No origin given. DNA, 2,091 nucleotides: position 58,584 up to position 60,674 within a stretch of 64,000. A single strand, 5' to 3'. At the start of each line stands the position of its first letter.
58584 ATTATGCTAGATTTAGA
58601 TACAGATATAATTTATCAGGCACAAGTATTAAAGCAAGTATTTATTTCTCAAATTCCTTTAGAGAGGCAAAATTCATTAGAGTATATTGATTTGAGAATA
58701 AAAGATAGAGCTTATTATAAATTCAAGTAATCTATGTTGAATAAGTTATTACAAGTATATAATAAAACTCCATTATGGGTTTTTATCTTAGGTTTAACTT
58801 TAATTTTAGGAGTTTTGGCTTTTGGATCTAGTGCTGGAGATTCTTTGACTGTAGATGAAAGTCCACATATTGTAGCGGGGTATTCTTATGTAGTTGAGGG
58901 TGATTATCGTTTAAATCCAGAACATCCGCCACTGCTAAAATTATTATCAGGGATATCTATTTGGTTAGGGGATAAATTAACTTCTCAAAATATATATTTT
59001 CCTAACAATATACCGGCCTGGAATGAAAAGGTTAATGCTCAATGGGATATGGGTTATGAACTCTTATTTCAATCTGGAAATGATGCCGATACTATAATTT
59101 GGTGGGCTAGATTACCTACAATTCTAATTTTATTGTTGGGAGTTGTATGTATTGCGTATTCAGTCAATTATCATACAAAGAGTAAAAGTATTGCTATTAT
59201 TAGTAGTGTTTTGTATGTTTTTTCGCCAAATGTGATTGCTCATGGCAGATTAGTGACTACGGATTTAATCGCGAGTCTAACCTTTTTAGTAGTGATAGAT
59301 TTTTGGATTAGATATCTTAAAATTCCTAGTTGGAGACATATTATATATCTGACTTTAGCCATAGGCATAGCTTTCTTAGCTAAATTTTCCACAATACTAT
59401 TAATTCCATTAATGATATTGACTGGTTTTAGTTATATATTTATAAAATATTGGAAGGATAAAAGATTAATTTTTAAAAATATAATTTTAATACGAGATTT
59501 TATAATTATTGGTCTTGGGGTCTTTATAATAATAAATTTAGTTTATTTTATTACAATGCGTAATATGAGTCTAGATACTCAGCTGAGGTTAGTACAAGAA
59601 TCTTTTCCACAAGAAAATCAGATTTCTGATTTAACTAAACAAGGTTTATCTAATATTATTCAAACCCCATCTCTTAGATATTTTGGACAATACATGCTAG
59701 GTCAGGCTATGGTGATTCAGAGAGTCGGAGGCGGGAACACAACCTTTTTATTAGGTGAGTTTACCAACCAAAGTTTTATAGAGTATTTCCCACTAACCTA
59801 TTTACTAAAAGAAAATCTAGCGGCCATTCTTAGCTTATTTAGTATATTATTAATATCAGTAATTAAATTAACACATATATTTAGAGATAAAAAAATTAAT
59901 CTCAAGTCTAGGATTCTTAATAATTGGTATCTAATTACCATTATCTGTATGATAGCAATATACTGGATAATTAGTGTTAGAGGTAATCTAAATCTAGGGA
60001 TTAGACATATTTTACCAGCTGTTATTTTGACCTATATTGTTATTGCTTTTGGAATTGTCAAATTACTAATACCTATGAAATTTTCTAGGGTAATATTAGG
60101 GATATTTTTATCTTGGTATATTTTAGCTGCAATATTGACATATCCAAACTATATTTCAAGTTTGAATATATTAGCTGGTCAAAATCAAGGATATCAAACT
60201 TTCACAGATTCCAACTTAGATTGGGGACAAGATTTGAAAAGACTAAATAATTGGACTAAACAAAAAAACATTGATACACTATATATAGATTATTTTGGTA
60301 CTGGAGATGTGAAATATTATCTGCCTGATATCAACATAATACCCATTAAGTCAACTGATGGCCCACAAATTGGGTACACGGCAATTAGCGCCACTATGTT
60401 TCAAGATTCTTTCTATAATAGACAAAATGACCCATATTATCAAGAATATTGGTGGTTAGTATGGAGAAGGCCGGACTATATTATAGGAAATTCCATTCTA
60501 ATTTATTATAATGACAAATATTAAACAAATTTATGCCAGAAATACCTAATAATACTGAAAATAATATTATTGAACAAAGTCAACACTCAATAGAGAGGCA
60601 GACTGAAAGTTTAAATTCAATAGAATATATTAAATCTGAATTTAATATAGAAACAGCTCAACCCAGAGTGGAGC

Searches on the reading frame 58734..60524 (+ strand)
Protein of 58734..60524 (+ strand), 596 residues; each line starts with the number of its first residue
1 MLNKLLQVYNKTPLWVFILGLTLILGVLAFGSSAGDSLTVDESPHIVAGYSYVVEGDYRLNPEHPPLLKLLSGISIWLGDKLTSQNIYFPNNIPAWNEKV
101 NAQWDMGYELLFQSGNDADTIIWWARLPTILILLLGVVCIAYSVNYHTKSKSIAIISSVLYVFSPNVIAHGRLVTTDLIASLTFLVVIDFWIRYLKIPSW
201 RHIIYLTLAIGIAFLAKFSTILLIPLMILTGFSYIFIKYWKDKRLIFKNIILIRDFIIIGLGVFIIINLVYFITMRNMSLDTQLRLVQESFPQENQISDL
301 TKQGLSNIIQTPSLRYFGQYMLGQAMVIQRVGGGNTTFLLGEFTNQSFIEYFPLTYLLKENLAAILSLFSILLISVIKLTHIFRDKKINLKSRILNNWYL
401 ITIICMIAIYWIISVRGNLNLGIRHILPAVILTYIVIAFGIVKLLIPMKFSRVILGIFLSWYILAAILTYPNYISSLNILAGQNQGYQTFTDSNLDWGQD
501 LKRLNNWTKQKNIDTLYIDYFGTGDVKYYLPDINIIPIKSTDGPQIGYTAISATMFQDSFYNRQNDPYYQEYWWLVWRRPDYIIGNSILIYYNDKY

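Call 101: search_protein_families(library=pfam, proteins=[window:58734-60524:+], max_evalue=0.00001)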
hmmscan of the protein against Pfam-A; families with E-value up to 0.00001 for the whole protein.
window:58734-60524:+ (596 aa): 1 family
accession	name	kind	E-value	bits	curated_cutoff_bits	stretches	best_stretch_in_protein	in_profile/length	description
PF13231.12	PMT_2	-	2.8e-09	37.8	26.1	1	122-264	21-154/160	Dolichyl-phosphate-mannose-protein mannosyltransferase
